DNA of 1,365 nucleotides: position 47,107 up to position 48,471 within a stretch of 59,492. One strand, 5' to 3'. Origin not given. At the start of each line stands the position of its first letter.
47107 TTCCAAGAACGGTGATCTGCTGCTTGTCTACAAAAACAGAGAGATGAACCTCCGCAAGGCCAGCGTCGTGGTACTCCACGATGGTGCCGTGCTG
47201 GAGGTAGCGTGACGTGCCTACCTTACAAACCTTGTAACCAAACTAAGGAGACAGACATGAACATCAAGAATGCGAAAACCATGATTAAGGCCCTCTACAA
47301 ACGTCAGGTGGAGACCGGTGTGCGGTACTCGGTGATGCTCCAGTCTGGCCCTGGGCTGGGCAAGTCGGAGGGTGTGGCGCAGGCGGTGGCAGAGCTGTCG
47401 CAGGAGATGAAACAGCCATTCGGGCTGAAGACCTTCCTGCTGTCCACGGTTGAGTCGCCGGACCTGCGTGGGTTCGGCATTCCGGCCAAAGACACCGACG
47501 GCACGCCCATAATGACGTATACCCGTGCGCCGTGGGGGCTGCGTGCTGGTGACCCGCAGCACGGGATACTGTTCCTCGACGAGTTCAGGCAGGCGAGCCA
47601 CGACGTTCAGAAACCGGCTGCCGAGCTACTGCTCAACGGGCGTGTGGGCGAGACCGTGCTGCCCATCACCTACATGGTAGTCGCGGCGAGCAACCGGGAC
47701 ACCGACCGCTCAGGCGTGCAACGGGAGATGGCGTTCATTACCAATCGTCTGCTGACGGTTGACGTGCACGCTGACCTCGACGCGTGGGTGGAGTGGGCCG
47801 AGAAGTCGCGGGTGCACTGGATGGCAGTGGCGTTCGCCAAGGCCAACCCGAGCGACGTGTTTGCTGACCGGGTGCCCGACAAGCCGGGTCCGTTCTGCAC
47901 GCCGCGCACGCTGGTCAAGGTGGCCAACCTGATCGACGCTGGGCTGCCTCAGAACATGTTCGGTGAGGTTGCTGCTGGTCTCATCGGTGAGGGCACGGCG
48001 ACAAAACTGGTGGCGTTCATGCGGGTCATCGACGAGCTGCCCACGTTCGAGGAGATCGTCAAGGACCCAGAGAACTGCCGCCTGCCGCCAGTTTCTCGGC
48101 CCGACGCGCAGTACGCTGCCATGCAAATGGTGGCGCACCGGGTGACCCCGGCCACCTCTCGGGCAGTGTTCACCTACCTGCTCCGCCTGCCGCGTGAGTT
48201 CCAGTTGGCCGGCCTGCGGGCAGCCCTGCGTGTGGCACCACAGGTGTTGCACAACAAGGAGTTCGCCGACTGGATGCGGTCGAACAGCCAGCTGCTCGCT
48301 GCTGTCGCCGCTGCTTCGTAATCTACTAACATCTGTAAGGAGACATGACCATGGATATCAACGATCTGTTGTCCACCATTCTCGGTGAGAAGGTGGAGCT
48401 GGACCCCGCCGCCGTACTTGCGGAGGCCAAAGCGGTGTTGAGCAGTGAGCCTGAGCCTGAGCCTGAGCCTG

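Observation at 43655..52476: Seven copies of a perfect palindrome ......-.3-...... confined to the 9-kb early/replication block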

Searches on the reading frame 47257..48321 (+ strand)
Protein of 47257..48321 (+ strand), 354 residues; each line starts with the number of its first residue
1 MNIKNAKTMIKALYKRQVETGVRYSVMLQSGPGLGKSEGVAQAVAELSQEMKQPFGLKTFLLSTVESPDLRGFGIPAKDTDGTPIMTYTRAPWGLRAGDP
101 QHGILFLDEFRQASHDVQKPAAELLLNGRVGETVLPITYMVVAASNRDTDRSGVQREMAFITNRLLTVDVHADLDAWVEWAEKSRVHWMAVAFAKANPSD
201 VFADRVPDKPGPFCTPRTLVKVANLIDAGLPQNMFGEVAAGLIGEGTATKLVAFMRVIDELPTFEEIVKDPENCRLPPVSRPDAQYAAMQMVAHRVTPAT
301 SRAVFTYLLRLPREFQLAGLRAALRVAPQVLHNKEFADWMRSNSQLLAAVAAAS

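Call 9: search_protein_families(library=phrogs, proteins=[window:47257-48321:+], max_evalue=0.001)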
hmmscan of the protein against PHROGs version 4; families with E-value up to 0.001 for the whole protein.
window:47257-48321:+ (354 aa): 2 families
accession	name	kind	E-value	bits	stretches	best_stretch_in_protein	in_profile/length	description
phrog_1297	-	other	1.5e-67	229.1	1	3-348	11-354/356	ATPase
phrog_16335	-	other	3.3e-08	34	1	27-191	30-187/267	ATPase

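Call 13: find_related_loci(query=window:47257-48321:+, collection=viral_contigs, flank=10000)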
Query window:47257-48321:+ (354 aa) in viral_contigs; peptide patterns used: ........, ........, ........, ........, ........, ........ (x = any residue, [..] = any of these).
3 stretches matched a pattern; 2 encode a relative of the query (tblastn E <= 1e-3); 2 distinct loci.
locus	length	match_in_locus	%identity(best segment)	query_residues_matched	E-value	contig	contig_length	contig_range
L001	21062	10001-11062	97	1-354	0e+0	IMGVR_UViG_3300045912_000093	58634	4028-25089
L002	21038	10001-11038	54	1-349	2e-126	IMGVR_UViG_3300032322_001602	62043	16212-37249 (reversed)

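Call 20: search_protein_families(library=pfam, proteins=[window:47257-48321:+], max_evalue=0.01)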
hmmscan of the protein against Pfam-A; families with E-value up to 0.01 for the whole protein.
window:47257-48321:+ (354 aa): 1 family
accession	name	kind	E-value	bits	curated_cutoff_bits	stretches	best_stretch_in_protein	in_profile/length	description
PF00158.32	Sigma54_activat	-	0.0033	17.5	20.2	0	101-152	93-148/168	Sigma-54 interaction domain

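Call 26: find_related_loci(query=A1, collection=viral_contigs, flank=10000)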
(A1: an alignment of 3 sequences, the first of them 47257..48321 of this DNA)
Query A1 (354 aa) in viral_contigs; peptide patterns used: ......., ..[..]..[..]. (x = any residue, [..] = any of these).
63 stretches matched a pattern; 19 encode a relative of the query (tblastn E <= 1e-3); 19 distinct loci.
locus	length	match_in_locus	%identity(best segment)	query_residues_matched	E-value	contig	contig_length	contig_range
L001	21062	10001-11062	97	1-354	0e+0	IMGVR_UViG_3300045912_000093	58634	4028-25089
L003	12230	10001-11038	60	1-347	2e-147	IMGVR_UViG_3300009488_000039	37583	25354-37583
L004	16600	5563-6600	58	1-347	6e-144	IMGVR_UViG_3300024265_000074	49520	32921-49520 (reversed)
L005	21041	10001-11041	57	1-347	6e-142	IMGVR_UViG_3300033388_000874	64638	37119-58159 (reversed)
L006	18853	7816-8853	58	1-349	5e-137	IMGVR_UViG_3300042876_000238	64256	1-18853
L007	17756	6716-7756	55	1-349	1e-129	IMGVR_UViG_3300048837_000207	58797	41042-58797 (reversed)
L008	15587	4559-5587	55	5-349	1e-126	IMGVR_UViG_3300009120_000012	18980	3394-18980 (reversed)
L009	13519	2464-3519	60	1-347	9e-143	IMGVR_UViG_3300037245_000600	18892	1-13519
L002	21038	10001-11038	54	1-349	1e-125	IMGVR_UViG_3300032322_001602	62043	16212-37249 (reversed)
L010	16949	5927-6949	55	9-349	1e-124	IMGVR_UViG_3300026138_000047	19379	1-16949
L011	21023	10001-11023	55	9-349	1e-124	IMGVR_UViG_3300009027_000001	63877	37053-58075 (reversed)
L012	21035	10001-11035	55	1-349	2e-123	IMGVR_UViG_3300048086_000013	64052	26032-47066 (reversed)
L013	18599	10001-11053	54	1-354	4e-123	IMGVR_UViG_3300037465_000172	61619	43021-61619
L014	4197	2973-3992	54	10-349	4e-123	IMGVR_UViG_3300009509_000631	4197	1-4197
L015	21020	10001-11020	54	10-349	2e-121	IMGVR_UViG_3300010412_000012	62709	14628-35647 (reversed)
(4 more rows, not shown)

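Call 32: search_dna_similar(query=window:47257-48321:+, collection=phages, mode=protein, max_rows=25)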
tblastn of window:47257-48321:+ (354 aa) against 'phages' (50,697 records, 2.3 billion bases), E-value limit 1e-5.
Records with a match: 760; places in all: 760; records where one place covers at least 80% of the query: 388.
Best place of each record, by identity: <60% 760.
By first word of the organism name: Escherichia 209; Pseudomonas 112; Vibrio 102; Klebsiella 63; Erwinia 35; Salmonella 34; Pectobacterium 26; Rhizobium 20; Achromobacter 17; Cronobacter 17; and 37 more.
By host as written in the record: - 111; Escherichia coli 75; Pseudomonas aeruginosa 42; Klebsiella pneumoniae 27; Pseudomonas aeruginosa PAO1 16; Campylobacter jejuni 15; Escherichia coli K-12 14; Cronobacter sakazakii 13; and 212 more.
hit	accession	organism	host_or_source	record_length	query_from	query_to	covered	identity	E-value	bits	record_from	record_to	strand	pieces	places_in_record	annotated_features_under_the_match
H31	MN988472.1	Rhizobium phage RHph_TM3_14A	Rhizobium etli T3_14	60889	23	352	93%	31.6%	1e-44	169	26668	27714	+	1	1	ATPase domain-containing protein | attachment site attL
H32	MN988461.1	Rhizobium phage RHph_TM27A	Rhizobium phaseoli N831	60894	23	352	93%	31.6%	1e-44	169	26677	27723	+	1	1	ATPase domain-containing protein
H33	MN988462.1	Rhizobium phage RHph_TM27B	Rhizobium phaseoli N831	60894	23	352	93%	31.6%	1e-44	169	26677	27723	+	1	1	ATPase domain-containing protein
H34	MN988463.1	Rhizobium phage RHph_TM29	Rhizobium phaseoli N931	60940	23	352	93%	31.6%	1e-44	169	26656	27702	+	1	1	ATPase domain-containing protein | attachment site attL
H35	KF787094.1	Achromobacter phage JWDelta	Achromobacter xylosoxidans DSM 11852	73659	1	338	95%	28.4%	6e-17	88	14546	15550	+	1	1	hypothetical protein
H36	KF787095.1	Achromobacter phage JWAlpha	Achromobacter xylosoxidans DSM 11852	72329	1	338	95%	28.4%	1e-16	87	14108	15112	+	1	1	hypothetical protein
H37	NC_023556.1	Achromobacter phage JWAlpha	Achromobacter xylosoxidans DSM 11852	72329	1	338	95%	28.4%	1e-16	87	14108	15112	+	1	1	ATPase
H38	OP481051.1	Alteromonas phage vB_AemP_PT15-A5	Alteromonas mediterranea PT15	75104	27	348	91%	29.5%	3e-27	119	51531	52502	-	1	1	ATP-binding protein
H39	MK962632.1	Achromobacter phage vB_AxyP_19-32_Axy13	Achromobacter xylosoxidans I2BC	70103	11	347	95%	28.0%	9e-20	97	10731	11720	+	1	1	hypothetical protein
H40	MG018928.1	Pseudomonas phage inbricus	Pseudomonas syringae pv. avii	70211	11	347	95%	28.0%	9e-20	97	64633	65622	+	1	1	putative AAA domain protein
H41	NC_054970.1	Pseudomonas phage inbricus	Pseudomonas syringae pv. avii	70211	11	347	95%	28.0%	9e-20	97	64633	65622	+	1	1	ATPase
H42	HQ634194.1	Vibrio phage VBP47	Vibrio parahaemolyticus RIMD2210633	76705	27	347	91%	28.6%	7e-25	111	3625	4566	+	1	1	ATPase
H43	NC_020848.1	Vibrio phage VBP47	Vibrio parahaemolyticus RIMD2210633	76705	27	347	91%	28.6%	7e-25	111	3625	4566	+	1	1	ATPase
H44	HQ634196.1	Vibrio phage VBP32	Vibrio parahaemolyticus RIMD2210633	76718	27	347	91%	28.6%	7e-25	111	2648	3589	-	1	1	ATPase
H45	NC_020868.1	Vibrio phage VBP32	Vibrio parahaemolyticus RIMD2210633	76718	27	347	91%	28.6%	7e-25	111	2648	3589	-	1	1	ATPase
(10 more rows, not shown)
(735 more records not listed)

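Call 38: get_annotated_region(hit=H37, flank=6000)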
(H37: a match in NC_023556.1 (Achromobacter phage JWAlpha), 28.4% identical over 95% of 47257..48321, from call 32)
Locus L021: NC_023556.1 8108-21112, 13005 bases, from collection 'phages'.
description: Achromobacter phage JWAlpha, complete genome.
organism: Achromobacter phage JWAlpha (NCBI taxid 1416009)
taxonomy: Viruses; Duplodnaviria; Heunggongvirae; Uroviricota; Caudoviricetes; Schitoviridae; Rothmandenesvirinae; Jwalphavirus; Jwalphavirus jwalpha
host: Achromobacter xylosoxidans DSM 11852; source: -; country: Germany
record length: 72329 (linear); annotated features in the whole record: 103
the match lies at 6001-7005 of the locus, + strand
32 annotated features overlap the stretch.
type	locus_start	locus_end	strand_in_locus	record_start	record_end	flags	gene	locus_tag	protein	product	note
CDS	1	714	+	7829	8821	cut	-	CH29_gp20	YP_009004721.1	structural protein with Ig domain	-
regulatory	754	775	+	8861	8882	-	-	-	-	terminator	putative transcriptional terminator, -12.8 kcal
CDS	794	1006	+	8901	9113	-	-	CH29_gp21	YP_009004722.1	hypothetical protein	-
CDS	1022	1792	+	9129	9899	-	-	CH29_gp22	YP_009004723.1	hypothetical protein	-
CDS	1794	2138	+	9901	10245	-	-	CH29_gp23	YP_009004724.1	endonuclease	similar to VPGG_00055 [Vibrio phage VBM1] and gp22 [Escherichia phage N4], conserved domain HNH_3[pfam13392], HNH ...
CDS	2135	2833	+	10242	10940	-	-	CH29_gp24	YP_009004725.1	Lar-like restriction alleviation protein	conserved domain anti_R_Lar[TIGR03655], restriction alleviation protein, Lar family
CDS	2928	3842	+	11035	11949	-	-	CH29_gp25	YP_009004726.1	hypothetical protein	C-terminus similar to RSL1_ORF070[Ralstonia phage RSL1]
CDS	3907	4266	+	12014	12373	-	-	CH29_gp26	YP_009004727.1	hypothetical protein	N-terminus similar to gp057 [Erwinia phage vB_EamP-S6]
CDS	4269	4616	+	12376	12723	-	-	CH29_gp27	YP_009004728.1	hypothetical protein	similar to C-terminus of gp057 [Erwinia phage vB_EamP-S6]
CDS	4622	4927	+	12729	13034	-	-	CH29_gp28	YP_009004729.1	hypothetical protein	similar to WP_004912055[Providencia rettgeri]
CDS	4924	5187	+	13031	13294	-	-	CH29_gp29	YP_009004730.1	hypothetical protein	-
CDS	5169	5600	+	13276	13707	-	-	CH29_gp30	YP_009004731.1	hypothetical protein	-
CDS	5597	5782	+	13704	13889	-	-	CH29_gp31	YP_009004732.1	hypothetical protein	-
CDS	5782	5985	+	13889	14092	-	-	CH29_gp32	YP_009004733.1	hypothetical protein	-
CDS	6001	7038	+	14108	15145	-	-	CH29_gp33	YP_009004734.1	ATPase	similar to gp24 [Escherichia phage N4] and ECBP1_0027 [Escherichia phage KBNP21]; conserved domain AAA[cd00009]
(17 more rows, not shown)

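Call 39: get_annotated_region(hit=H31, flank=12000)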
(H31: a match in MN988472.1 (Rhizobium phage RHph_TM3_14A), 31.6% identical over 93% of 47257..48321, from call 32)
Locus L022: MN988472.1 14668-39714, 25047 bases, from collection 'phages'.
description: Rhizobium phage RHph_TM3_14A, complete genome.
organism: Rhizobium phage RHph_TM3_14A (NCBI taxid 2509560)
taxonomy: Viruses; Duplodnaviria; Heunggongvirae; Uroviricota; Caudoviricetes
host: Rhizobium etli T3_14; source: agricultural lands; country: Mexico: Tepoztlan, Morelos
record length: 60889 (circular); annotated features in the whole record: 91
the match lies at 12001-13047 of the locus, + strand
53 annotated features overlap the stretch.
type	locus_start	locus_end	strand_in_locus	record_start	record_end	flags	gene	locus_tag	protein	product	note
CDS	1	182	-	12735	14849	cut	-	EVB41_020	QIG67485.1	hypothetical protein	-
CDS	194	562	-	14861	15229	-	-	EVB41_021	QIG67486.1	hypothetical protein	-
CDS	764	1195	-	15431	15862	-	-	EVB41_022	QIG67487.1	hypothetical protein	-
CDS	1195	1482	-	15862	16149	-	-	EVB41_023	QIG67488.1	hypothetical protein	-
CDS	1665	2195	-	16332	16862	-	-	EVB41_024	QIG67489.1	hypothetical protein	-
CDS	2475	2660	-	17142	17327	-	-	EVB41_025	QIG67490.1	hypothetical protein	-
CDS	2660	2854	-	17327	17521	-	-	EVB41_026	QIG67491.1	hypothetical protein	-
CDS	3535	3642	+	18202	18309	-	-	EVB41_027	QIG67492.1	hypothetical protein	-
CDS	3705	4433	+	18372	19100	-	-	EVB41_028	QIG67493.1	hypothetical protein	-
CDS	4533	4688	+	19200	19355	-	-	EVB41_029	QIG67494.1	hypothetical protein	-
CDS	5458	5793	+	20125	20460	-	-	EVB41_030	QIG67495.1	hypothetical protein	-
CDS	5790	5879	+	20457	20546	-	-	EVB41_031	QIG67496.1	hypothetical protein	-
CDS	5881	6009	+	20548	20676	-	-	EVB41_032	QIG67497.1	hypothetical protein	-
CDS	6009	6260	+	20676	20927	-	-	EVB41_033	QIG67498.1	hypothetical protein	-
CDS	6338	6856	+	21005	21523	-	-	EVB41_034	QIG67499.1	putative methyltransferase protein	-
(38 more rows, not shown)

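Call 68: search_protein_families(library=pfam, proteins=[L002:14513-15295:+, L002:15288-16031:+, L005:13614-14411:+, L005:9486-10004:+, L011:9453-9968:+, L003:9347-9616:+, L002:16065-16466:+, L002:16884-17255:+, L007:9566-10312:+], max_evalue=0.1)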
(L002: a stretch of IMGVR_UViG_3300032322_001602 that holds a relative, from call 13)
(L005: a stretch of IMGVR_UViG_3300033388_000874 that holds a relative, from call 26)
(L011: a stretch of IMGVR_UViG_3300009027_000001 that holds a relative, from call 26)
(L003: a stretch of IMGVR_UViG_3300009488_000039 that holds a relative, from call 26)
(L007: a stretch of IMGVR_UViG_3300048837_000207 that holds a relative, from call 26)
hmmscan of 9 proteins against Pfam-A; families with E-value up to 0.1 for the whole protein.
L002:14513-15295:+ (260 aa): 0 families

L002:15288-16031:+ (247 aa): 0 families

L005:13614-14411:+ (265 aa): 0 families

L005:9486-10004:+ (172 aa): 0 families

L011:9453-9968:+ (171 aa): 1 family
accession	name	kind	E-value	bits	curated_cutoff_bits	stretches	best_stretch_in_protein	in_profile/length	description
PF21582.3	CBM30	-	0.095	13.1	27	0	71-114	58-101/170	Carbohydrate binding domain 30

L003:9347-9616:+ (89 aa): 0 families

L002:16065-16466:+ (133 aa): 0 families

L002:16884-17255:+ (123 aa): 2 families
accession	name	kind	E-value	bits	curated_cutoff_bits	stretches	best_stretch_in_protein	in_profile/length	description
PF07927.17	HicA_toxin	-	0.028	15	27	1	64-120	2-57/58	HicA toxin of bacterial toxin-antitoxin,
PF09039.17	HTH_Tnp_Mu_2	-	0.036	14.6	20.5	1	59-98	52-91/109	Mu DNA binding, I gamma subdomain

L007:9566-10312:+ (248 aa): 0 families
